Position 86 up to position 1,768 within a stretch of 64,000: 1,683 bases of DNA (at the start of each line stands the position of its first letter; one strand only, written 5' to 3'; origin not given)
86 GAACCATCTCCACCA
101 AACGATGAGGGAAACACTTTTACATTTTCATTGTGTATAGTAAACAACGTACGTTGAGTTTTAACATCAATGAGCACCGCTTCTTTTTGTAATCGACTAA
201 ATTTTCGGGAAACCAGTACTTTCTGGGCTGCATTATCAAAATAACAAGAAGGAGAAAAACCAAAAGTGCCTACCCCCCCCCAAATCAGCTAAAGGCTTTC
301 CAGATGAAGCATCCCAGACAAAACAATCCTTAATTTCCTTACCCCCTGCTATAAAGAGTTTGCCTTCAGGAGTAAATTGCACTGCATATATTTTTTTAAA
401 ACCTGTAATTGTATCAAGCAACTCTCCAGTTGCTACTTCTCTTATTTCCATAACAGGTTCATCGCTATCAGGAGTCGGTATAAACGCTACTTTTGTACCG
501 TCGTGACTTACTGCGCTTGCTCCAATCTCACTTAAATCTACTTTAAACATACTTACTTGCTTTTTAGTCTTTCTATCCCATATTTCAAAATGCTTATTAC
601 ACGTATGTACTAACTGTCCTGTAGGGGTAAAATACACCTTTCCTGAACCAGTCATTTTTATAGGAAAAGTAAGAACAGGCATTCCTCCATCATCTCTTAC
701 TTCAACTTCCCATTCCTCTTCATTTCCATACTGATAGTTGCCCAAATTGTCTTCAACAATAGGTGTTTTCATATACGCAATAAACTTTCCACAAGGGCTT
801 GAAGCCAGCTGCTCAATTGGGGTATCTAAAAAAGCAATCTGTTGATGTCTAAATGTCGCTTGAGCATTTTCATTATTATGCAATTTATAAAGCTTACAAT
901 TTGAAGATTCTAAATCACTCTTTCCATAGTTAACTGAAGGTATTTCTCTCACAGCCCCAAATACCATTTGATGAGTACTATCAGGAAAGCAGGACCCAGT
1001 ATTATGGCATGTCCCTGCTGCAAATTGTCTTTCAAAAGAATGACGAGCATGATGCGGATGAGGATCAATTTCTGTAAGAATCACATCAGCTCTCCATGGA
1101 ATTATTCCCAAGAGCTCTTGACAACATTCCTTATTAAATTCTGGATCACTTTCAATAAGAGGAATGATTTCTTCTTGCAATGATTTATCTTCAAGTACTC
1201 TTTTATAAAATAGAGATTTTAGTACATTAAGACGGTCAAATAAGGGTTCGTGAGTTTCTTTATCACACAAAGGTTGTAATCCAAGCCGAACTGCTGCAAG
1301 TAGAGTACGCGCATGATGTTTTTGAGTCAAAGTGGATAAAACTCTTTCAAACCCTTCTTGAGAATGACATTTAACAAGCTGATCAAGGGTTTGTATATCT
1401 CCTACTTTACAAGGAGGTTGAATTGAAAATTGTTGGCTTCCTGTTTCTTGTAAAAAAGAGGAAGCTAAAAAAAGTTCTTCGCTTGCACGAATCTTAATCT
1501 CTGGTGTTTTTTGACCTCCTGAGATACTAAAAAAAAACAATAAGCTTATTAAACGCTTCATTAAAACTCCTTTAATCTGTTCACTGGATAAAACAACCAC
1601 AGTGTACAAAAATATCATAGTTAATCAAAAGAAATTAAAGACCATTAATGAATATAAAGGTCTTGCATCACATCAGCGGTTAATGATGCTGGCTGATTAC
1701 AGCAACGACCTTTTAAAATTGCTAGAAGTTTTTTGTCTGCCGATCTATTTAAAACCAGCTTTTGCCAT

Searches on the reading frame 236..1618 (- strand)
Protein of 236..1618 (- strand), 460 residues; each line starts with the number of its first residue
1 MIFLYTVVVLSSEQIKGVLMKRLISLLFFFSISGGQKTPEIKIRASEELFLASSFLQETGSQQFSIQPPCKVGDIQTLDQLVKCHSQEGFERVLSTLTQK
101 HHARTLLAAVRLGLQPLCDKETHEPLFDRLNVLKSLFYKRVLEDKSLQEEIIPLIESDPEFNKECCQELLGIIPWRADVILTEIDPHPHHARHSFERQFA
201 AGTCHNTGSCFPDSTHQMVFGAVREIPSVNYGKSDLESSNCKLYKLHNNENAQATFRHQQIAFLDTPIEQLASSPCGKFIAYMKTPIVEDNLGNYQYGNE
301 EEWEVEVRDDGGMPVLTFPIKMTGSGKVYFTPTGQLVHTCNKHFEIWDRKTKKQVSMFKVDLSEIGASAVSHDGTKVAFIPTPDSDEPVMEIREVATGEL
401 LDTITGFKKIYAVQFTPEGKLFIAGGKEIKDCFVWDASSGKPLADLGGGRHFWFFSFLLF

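Call 61: find_encoding_contigs(protein=window:236-1618:-, flank=10000, max_places=3)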
Protein window:236-1618:- (460 aa): 2 contigs read that carry it; 1 place shown.
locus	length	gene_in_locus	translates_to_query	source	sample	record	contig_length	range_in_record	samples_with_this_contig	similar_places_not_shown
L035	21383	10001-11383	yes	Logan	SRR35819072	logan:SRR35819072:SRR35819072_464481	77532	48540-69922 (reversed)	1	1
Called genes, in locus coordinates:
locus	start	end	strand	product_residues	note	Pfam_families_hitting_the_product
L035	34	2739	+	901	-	PF07244:POTRA (faint), PF01103:Omp85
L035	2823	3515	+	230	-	-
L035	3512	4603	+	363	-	PF00005:ABC_tran, PF13304:AAA_21 (faint), PF08402:TOBE_2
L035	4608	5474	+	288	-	PF00528:BPD_transp_1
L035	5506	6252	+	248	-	PF00528:BPD_transp_1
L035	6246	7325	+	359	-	PF01547:SBP_bac_1 (weak), PF13416:SBP_bac_8, PF13531:SBP_bac_11 (faint), PF13343:SBP_bac_6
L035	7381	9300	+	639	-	PF00133:tRNA-synt_1, PF09334:tRNA-synt_1g, PF00133:tRNA-synt_1, PF01406:tRNA-synt_1e (weak), PF01588:tRNA_bind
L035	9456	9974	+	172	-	-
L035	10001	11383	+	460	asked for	PF25174:Beta-prop_THOC3 (faint), PF23381:Beta-prop_IFT122_1st (faint), PF25175:Beta-prop_WDR5 (weak), PF25173:Beta-prop_WDR3_1st (weak)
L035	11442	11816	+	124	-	-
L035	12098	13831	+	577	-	PF24782:WD40_MABP1-WDR62_2nd (faint), PF00400:WD40 (faint), PF13570:Beta-prop_ACSF4 (faint), PF23381:Beta-prop_IFT122_1st (faint), PF23414:Beta-prop_EML_2 (faint), PF24807:WD40_CDC20-Fz (weak), PF24796:WDR55 (weak), PF25173:Beta-prop_WDR3_1st (weak), +7 more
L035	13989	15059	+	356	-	-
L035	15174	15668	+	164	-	PF13302:Acetyltransf_3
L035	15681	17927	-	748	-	PF01751:Toprim, PF01131:Topoisom_bac, PF01396:Zn_ribbon_Top1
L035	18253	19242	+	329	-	PF01882:DUF58, PF00092:VWA, PF13519:VWA_2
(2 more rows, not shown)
